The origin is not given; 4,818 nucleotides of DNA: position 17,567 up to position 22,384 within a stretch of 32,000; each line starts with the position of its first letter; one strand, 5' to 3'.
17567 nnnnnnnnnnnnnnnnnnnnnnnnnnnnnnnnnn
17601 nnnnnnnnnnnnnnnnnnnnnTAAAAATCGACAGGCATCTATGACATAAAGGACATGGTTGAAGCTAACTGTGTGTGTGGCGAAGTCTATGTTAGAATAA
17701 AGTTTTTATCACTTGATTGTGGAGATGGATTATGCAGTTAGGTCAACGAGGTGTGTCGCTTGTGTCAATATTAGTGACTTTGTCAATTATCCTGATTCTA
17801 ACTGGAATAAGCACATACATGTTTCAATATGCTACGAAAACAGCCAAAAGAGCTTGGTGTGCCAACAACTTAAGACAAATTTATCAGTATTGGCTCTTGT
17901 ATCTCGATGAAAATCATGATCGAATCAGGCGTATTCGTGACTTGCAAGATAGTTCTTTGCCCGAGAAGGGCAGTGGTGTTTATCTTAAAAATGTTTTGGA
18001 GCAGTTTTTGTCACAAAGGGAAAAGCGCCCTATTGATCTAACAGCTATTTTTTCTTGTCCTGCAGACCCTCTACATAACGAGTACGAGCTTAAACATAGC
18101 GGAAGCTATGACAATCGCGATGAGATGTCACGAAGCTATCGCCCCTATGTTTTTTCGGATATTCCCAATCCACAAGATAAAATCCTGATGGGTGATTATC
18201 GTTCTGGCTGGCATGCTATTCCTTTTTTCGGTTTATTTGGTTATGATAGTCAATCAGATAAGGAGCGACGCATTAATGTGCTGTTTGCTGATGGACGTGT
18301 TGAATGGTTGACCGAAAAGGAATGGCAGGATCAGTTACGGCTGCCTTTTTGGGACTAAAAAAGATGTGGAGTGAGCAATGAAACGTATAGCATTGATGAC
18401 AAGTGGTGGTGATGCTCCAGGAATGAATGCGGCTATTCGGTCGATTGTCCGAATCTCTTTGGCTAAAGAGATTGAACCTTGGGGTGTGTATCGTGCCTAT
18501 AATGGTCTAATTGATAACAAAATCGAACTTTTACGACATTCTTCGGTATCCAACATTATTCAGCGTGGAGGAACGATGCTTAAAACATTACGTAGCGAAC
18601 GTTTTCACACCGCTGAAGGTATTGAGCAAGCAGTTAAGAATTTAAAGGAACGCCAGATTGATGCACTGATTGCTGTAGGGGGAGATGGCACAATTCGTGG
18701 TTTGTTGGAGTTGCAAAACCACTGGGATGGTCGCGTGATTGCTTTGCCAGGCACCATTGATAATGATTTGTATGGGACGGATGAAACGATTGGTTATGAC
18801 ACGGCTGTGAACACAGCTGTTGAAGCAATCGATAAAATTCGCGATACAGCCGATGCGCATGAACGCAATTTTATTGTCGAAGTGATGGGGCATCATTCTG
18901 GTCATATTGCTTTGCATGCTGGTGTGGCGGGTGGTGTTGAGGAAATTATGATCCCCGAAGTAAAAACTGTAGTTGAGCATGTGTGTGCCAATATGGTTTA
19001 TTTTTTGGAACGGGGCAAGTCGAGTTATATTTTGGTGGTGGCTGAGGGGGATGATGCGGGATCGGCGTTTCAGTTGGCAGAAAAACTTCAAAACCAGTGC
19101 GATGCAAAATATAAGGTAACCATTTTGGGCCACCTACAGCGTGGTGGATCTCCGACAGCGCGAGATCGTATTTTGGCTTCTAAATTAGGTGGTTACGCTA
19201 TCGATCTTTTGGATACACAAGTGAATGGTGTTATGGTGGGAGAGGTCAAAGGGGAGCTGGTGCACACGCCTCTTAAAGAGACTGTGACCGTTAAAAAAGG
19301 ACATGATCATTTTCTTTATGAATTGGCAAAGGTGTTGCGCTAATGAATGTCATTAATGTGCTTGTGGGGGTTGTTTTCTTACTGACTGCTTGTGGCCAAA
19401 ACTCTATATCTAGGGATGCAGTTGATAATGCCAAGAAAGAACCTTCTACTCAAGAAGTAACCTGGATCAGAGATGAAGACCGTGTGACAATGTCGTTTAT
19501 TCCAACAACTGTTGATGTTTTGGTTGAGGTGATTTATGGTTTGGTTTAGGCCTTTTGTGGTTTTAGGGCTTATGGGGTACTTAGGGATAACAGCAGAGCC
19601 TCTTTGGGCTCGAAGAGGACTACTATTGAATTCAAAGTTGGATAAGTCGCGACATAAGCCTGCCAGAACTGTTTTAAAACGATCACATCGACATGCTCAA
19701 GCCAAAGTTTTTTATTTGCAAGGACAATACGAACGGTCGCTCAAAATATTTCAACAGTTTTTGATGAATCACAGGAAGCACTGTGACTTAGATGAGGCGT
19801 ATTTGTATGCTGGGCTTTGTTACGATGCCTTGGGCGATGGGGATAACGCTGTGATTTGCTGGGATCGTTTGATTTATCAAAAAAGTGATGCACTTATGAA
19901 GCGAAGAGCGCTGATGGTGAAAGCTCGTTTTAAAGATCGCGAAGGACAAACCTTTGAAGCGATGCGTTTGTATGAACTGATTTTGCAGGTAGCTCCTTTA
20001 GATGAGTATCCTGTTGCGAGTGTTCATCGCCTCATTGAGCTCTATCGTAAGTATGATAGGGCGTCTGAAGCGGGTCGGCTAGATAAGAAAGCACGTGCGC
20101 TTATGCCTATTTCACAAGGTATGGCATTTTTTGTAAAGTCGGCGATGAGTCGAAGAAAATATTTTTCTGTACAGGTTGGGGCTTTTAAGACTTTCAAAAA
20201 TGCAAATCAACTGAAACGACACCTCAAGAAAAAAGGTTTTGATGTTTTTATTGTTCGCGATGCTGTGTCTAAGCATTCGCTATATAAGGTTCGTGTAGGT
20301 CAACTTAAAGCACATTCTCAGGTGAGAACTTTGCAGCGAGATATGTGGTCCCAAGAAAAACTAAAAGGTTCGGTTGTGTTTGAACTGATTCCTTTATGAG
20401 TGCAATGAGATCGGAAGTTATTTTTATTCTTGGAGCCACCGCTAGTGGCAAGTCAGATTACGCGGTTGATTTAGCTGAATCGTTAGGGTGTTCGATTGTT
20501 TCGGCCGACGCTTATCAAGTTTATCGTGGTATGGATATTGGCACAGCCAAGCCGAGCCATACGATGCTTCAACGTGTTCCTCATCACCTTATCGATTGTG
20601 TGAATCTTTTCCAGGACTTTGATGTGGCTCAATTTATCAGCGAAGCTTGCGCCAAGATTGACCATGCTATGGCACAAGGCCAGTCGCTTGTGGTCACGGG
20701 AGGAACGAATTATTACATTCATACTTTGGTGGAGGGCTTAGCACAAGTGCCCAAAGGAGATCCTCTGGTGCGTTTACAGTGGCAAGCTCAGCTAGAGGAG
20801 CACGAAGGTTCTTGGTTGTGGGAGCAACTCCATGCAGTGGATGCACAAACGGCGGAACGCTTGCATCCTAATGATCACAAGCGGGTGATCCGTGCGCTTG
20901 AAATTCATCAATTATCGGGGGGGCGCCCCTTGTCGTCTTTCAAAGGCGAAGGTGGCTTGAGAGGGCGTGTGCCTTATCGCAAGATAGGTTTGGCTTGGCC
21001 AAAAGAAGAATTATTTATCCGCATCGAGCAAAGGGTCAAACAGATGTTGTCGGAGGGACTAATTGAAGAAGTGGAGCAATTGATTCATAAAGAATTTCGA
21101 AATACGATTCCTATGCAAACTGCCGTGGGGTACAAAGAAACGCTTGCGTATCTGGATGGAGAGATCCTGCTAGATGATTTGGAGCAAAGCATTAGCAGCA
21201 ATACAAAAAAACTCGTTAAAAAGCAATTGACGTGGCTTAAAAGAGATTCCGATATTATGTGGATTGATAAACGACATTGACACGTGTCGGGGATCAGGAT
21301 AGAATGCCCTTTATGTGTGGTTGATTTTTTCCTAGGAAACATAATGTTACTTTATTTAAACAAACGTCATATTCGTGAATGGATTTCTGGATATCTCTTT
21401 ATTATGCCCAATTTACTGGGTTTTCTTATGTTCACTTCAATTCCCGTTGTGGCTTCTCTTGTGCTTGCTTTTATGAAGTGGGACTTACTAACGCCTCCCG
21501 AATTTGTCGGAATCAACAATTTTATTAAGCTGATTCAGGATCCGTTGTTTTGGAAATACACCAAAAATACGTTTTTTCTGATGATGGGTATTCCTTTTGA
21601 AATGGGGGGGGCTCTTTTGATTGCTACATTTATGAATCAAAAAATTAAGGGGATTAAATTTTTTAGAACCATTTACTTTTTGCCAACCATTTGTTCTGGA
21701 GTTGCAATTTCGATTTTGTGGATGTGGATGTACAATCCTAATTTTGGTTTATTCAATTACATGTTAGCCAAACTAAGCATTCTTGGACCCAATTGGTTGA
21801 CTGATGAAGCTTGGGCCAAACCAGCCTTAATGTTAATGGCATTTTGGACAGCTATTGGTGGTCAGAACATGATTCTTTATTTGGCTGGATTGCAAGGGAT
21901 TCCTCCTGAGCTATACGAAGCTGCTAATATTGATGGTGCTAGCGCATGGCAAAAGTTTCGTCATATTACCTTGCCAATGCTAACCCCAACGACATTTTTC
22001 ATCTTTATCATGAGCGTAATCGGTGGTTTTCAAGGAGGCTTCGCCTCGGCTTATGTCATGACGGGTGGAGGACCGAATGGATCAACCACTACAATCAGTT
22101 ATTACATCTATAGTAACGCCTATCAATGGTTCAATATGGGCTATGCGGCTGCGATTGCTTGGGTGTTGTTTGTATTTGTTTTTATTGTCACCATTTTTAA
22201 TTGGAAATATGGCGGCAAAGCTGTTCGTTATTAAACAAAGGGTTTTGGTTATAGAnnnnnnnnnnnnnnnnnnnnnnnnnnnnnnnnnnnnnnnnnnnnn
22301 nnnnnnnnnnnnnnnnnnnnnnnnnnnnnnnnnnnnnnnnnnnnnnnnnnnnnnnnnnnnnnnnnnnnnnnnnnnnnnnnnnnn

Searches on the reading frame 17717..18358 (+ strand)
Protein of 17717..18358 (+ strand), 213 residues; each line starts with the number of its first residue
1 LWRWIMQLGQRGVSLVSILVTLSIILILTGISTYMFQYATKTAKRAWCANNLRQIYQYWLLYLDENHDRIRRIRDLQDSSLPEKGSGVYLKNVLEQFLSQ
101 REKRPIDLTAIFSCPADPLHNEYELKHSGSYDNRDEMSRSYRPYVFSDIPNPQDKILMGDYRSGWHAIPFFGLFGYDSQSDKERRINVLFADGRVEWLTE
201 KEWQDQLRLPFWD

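Call 5: search_protein_families(library=ncbifam, proteins=[window:17717-18358:+], max_evalue=0.01)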
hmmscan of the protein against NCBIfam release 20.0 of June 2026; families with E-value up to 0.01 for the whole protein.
window:17717-18358:+ (213 aa): 0 families

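Call 11: search_protein_families(library=pfam, proteins=[window:17717-18358:+], max_evalue=0.01)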
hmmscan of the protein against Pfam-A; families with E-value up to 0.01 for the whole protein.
window:17717-18358:+ (213 aa): 2 families
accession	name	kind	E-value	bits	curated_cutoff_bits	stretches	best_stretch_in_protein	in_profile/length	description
PF07596.16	SBP_bac_10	-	0.0017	18.9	23.3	0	176-200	239-263/268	Protein of unknown function (DUF1559)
PF01465.25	GRIP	-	0.007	16.6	24.4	0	89-103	6-20/44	GRIP domain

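Call 56: search_protein_families(library=ncbifam, alignment_id=A6, max_evalue=1)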
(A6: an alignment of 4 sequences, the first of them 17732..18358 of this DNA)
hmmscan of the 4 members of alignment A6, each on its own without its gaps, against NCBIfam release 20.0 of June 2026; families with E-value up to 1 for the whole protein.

A. member 1, window:17732-18358:+ (208 aa): 4 families
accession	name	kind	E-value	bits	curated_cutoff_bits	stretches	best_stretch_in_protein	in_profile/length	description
NF007800.0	PRK10506.1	equivalog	0.012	15.4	158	1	4-49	7-52/163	prepilin peptidase-dependent protein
TIGR04294.2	pre_pil_HX9DG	domain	0.028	14.2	19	1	182-194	10-22/22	H-X9-DG-CTERM domain-containing protein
NF007862.0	PRK10574.1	equivalog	0.11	12.7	138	1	5-37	4-37/145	prepilin peptidase-dependent pilin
NF046005.2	near_gluc_PtsG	equivalog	0.11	12.7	45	1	12-43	5-37/85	MPN207a family PTS transporter accessory protein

B. families by the number of members that match (of 4 scanned): 16 families
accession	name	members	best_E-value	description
TIGR04294.2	pre_pil_HX9DG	3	0.00034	H-X9-DG-CTERM domain-containing protein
TIGR01710.1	typeII_sec_gspG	2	0.00018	type II secretion system major pseudopilin GspG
NF007800.0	PRK10506.1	2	0.0065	prepilin peptidase-dependent protein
NF007862.0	PRK10574.1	2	0.015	prepilin peptidase-dependent pilin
NF040982.1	ComGD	1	0.003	competence type IV pilus minor pilin ComGD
TIGR02532.1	IV_pilin_GFxxxE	1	0.011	prepilin-type N-terminal cleavage/methylation domain-containing protein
NF007660.0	PRK10332.1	1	0.011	prepilin-type N-terminal cleavage/methylation domain-containing protein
NF041775.1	typeIV_PilA_Myxo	1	0.013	type IV pilin protein PilA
NF041002.1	pilin_ComGF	1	0.015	competence type IV pilus minor pilin ComGF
NF041013.1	T4P_ComGE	1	0.035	competence type IV pilus minor pilin ComGE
NF040508.1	LVIS_2131_fam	1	0.092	LVIS_2131 family protein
NF038303.1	EPS_HpsB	1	0.094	hormogonium polysaccharide secretion pseudopilin HpsB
NF040999.1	pilin_ComGC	1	0.1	competence type IV pilus major pilin ComGC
NF046005.2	near_gluc_PtsG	1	0.11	MPN207a family PTS transporter accessory protein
TIGR01708.2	typeII_sec_gspH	1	0.11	type II secretion system minor pseudopilin GspH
TIGR02599.1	TIGR02599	1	0.22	Verru_Chthon cassette protein C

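Call 72: find_homologous_proteins(query=A6, max_evalue=0.001)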
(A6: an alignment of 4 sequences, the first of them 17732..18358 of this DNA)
Query A6 (4 sequences) (208 aa, profile of the alignment): 33 proteins with E <= 0.001 among 1929 candidates.
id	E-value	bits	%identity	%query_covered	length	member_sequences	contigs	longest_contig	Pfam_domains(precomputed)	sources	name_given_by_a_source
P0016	3.4e-95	335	100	100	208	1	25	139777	-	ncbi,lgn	-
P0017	2.3e-91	323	46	97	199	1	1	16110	PF07963.18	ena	-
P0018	8.4e-75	268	32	79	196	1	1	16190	-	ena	-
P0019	1.8e-64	235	47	89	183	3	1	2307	-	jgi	jgi:prepilin-type processing-associated H-X9-DG protein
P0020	2.2e-46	176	42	96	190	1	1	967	-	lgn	-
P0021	2.3e-39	153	40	97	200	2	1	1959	PF07963.18,PF07596.17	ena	-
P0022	1.5e-8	52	23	71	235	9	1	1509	-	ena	-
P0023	2.5e-8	51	24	91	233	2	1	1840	PF07963.18,PF07596.17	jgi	jgi:general secretion pathway protein G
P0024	5.5e-8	50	25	90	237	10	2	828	PF07963.18,PF07596.17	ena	-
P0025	8.7e-8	50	27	93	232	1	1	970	PF07963.18,PF07596.17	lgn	-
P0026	1.3e-7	49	26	73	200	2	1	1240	PF07963.18,PF07596.17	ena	-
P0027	1.4e-6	46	33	50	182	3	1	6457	PF07963.18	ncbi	ncbi:MAG TPA: type II secretion system protein, partial [Chthoniobacteraceae bacterium]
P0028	1.8e-6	45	23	94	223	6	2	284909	PF07963.18,PF07596.17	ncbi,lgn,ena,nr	ncbi:MAG TPA: type II secretion system protein [Candidatus Scalindua sp.]|nr:type II secretion syste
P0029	3.3e-6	45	27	78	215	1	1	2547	PF07963.18,PF07596.17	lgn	-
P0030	1.1e-5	43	27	93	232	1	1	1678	PF07963.18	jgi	jgi:prepilin-type N-terminal cleavage/methylation domain-containing protein/prepilin-type processing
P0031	1.1e-5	43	25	76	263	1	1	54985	PF07963.18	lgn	-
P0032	1.3e-5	43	25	90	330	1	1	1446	PF07963.18,PF07596.17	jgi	jgi:prepilin-type N-terminal cleavage/methylation domain-containing protein/prepilin-type processing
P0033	2.1e-5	42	25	94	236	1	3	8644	PF07963.18,PF07596.17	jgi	jgi:prepilin-type N-terminal cleavage/methylation domain-containing protein/prepilin-type processing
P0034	2.9e-5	41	22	76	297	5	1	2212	PF07963.18,PF07596.17,PF00565.24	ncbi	-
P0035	3.1e-5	41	28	89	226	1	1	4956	PF07596.17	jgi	jgi:prepilin-type processing-associated H-X9-DG protein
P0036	4.3e-5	41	31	52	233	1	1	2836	PF07596.17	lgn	-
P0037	5.1e-5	41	25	88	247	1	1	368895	PF07596.17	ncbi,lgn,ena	-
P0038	6.1e-5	40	25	59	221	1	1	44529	PF07963.18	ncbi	-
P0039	8.5e-5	40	29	51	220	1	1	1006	PF07963.18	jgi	jgi:prepilin-type N-terminal cleavage/methylation domain-containing protein/prepilin-type processing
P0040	1.1e-4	40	27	63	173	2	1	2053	PF07963.18,PF07596.17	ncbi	ncbi:MAG: DUF1559 domain-containing protein, partial [Candidatus Scalindua sediminis]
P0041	1.8e-4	39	41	32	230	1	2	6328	PF07963.18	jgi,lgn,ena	-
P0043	2.4e-4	38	23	80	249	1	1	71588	PF07963.18,PF07596.17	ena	-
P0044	2.4e-4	38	27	21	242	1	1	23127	PF07963.18,PF07596.17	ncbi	-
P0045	2.6e-4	38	23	89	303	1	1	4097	PF07963.18,PF07596.17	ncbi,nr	ncbi:DUF1559 domain-containing protein [bacterium]|nr:MAG: DUF1559 domain-containing protein [bacter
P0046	3.5e-4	38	26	89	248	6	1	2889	PF07963.18,PF07596.17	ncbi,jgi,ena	jgi:prepilin-type N-terminal cleavage/methylation domain-containing protein/prepilin-type processing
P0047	3.6e-4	38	50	6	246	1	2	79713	PF07963.18,PF07596.17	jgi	jgi:prepilin-type N-terminal cleavage/methylation domain-containing protein/prepilin-type processing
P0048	7.5e-4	37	27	89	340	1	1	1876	PF07963.18,PF07596.17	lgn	-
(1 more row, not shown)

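Call 73: list_cluster_members(proteins=[P0016, P0001, P0004, P0005, P0019])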
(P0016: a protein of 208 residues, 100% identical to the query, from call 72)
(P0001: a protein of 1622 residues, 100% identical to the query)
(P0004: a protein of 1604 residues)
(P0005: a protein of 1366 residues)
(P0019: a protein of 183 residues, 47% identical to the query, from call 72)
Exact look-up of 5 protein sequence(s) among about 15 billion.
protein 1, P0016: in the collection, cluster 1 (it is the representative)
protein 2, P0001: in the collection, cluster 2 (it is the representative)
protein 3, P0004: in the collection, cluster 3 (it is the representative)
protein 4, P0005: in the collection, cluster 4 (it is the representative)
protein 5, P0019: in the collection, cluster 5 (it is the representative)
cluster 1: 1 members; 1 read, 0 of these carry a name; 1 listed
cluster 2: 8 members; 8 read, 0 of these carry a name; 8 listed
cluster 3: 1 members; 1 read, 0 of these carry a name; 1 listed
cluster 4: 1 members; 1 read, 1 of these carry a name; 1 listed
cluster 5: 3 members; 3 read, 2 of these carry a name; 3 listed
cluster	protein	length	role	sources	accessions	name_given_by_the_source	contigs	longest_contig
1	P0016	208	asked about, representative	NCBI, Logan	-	-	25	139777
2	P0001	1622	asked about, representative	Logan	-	-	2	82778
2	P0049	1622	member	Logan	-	-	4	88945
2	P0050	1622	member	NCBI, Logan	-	-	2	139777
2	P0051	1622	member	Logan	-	-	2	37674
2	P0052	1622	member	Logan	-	-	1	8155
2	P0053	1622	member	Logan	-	-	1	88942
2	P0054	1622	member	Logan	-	-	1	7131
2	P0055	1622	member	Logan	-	-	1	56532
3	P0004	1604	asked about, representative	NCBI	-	-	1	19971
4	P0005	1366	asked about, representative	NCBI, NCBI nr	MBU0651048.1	hypothetical protein KKC59_03965 [bacterium] | hypothetical protein [bacterium]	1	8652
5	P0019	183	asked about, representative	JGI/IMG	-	prepilin-type processing-associated H-X9-DG protein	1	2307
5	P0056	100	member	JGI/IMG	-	prepilin-type processing-associated H-X9-DG protein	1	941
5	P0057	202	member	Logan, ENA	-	-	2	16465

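Call 88: find_encoding_contigs(protein=P0057, flank=10000, max_places=3)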
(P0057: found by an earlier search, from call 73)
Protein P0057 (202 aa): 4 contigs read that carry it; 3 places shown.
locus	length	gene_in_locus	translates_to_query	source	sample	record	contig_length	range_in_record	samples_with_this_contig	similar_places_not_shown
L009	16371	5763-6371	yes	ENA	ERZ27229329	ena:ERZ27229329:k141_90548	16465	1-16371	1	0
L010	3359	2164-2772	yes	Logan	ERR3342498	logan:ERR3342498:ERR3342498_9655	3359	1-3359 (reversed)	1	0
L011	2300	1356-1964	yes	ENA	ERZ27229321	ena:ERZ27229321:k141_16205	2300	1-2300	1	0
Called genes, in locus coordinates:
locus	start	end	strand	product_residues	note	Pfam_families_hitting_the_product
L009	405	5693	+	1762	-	-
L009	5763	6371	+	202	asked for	-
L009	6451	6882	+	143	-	-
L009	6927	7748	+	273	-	PF13428:TPR_14 (faint), PF25062:ARM_TT21_N, PF13424:TPR_12 (faint), PF07719:TPR_2 (faint), PF13174:TPR_6 (faint), PF13432:TPR_16 (faint), PF05036:SPOR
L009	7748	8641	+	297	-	PF01745:IPT (faint), PF01715:IPPT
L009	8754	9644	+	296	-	PF00528:BPD_transp_1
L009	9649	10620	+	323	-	PF00528:BPD_transp_1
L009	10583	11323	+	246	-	-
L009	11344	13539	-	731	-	-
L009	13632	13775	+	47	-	-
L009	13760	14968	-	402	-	PF00990:GGDEF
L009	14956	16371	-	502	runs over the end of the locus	?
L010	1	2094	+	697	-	?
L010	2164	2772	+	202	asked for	-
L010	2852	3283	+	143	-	-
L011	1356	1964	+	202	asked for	-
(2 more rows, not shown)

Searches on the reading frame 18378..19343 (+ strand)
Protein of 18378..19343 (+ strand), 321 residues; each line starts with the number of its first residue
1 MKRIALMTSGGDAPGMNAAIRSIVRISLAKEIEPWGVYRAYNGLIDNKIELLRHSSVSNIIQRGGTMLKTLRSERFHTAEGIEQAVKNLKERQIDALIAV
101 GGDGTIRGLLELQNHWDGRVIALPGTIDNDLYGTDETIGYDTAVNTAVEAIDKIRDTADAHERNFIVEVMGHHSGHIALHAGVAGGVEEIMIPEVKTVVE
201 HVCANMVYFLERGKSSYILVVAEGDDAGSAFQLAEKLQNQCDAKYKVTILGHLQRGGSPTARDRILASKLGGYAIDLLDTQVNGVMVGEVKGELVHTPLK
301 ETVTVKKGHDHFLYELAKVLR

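Call 5: search_protein_families(library=ncbifam, proteins=[window:18378-19343:+], max_evalue=0.01)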
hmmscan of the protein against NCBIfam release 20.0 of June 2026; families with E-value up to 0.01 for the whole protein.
window:18378-19343:+ (321 aa): 12 families
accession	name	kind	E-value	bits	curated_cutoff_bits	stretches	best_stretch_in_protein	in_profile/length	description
NF002872.1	PRK03202.1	subfamily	3.6e-116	387.7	253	1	2-320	1-321/323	ATP-dependent 6-phosphofructokinase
TIGR02482.1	PFKA_ATP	equivalog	9.2e-111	369.6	371.35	1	3-302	1-300/301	6-phosphofructokinase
TIGR02483.1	PFK_mixed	subfamily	1.1e-87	294.2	430.55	2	3-224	1-225/325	phosphofructokinase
TIGR02478.1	6PF1K_euk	equivalog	7.5e-73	245.9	708.4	2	120-305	143-339/744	6-phosphofructokinase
NF010674.0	PRK14071.1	equivalog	4.5e-68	229.8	544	1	2-307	5-339/360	ATP-dependent 6-phosphofructokinase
NF041103.1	PFKA_PPi_Ttgales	equivalog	1.3e-36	126.5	550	1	4-224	1-237/407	diphosphate--fructose-6-phosphate 1-phosphotransferase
NF005301.0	PRK06830.1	equivalog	9.3e-36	123.2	400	1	3-229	83-316/445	ATP-dependent 6-phosphofructokinase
NF010675.0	PRK14072.1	subfamily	2.2e-22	79.4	273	1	3-224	5-246/416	diphosphate--fructose-6-phosphate 1-phosphotransferase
NF005482.0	PRK07085.1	subfamily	1.3e-21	76.7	446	1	2-224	74-314/558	diphosphate--fructose-6-phosphate 1-phosphotransferase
TIGR02477.1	PFKA_PPi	equivalog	1.1e-18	67.1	587.95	1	3-188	69-264/539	diphosphate--fructose-6-phosphate 1-phosphotransferase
NF005121.0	PRK06555.1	equivalog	5.2e-12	45.2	395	1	2-180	4-205/404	pyrophosphate--fructose-6-phosphate 1-phosphotransferase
TIGR00147.1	TIGR00147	subfamily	0.0031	16.5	118.65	1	82-130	46-96/296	YegS/Rv2252/BmrU family lipid kinase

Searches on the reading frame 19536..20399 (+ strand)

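Call 5: search_protein_families(library=ncbifam, proteins=[window:19536-20399:+], max_evalue=0.01)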
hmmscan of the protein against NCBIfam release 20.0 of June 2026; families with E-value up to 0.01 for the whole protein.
window:19536-20399:+ (287 aa): 5 families
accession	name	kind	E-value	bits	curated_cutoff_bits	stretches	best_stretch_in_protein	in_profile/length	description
TIGR02223.1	ftsN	equivalog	6.8e-06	25.8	107.65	1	208-263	228-281/299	cell division protein FtsN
NF007953.1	PRK10672.1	equivalog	1.4e-05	24.8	201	1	201-280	282-358/362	endolytic peptidoglycan transglycosylase RlpA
TIGR02795.1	tol_pal_ybgF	equivalog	5.3e-05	23.8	90.1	1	53-151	6-104/119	tol-pal system protein YbgF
NF047735.1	MPL36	exception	0.0005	19.8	430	1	204-259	230-282/305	RlpA family plasminogen-binding lipoprotein MPL36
TIGR03302.1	OM_YfiO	subfamily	0.0026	17.3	81.4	0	55-160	76-152/239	outer membrane protein assembly factor BamD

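Call 11: search_protein_families(library=pfam, proteins=[window:19536-20399:+], max_evalue=0.01)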
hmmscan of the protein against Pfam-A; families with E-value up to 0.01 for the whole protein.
window:19536-20399:+ (287 aa): 4 families
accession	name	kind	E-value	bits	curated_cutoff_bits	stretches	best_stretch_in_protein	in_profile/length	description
PF05036.18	SPOR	-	2e-10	41.3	21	1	208-267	3-61/76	SPOR domain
PF13174.12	TPR_6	-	9.4e-07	29.5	26.3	0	87-114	1-28/33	Tetratricopeptide repeat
PF07719.23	TPR_2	-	7.8e-05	22.9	27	0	87-113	2-28/34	Tetratricopeptide repeat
PF12895.13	ANAPC3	-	0.0062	17.2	27.2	0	50-101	24-71/82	Anaphase-promoting complex, cyclosome, subunit 3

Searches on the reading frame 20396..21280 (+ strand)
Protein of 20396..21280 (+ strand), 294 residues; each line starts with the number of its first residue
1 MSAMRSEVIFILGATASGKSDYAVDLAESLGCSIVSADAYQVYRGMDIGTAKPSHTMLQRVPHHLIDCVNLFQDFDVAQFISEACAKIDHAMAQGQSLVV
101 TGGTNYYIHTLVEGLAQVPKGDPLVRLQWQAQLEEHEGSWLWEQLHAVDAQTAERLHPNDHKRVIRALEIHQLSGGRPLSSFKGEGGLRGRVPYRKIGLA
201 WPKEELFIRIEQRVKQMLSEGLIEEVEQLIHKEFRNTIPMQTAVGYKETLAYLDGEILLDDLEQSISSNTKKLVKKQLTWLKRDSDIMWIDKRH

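Call 11: search_protein_families(library=pfam, proteins=[window:20396-21280:+], max_evalue=0.01)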
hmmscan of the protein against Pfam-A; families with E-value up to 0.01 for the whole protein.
window:20396-21280:+ (294 aa): 4 families
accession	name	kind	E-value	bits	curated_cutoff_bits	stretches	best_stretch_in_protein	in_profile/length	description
PF01715.23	IPPT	-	1.7e-75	254.3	23.6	1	41-284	1-243/243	IPP transferase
PF01745.22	IPT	-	2.5e-12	47.2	20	1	7-104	2-99/233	Isopentenyl transferase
PF13238.12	AAA_18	-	1.2e-05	26.2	29.4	1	9-103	1-80/128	AAA domain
PF13671.12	AAA_33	-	0.0017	19.1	27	1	8-60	1-50/143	AAA domain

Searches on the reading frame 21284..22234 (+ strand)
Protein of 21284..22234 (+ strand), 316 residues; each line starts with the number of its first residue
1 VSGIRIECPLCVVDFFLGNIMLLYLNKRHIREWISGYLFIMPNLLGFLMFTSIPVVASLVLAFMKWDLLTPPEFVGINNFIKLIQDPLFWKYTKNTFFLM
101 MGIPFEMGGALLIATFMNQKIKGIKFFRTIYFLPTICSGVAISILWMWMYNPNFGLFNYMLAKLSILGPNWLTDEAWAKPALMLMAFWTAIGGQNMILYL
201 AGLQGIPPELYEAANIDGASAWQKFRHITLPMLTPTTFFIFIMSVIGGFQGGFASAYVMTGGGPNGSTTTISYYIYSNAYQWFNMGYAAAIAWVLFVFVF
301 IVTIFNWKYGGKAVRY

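Call 11: search_protein_families(library=pfam, proteins=[window:21284-22234:+], max_evalue=0.01)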
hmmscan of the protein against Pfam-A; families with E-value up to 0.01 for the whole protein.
window:21284-22234:+ (316 aa): 1 family
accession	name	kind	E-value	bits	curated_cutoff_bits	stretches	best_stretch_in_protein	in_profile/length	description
PF00528.27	BPD_transp_1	-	8.5e-15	55.4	26.4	1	138-305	31-174/184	Binding-protein-dependent transport system inner membrane component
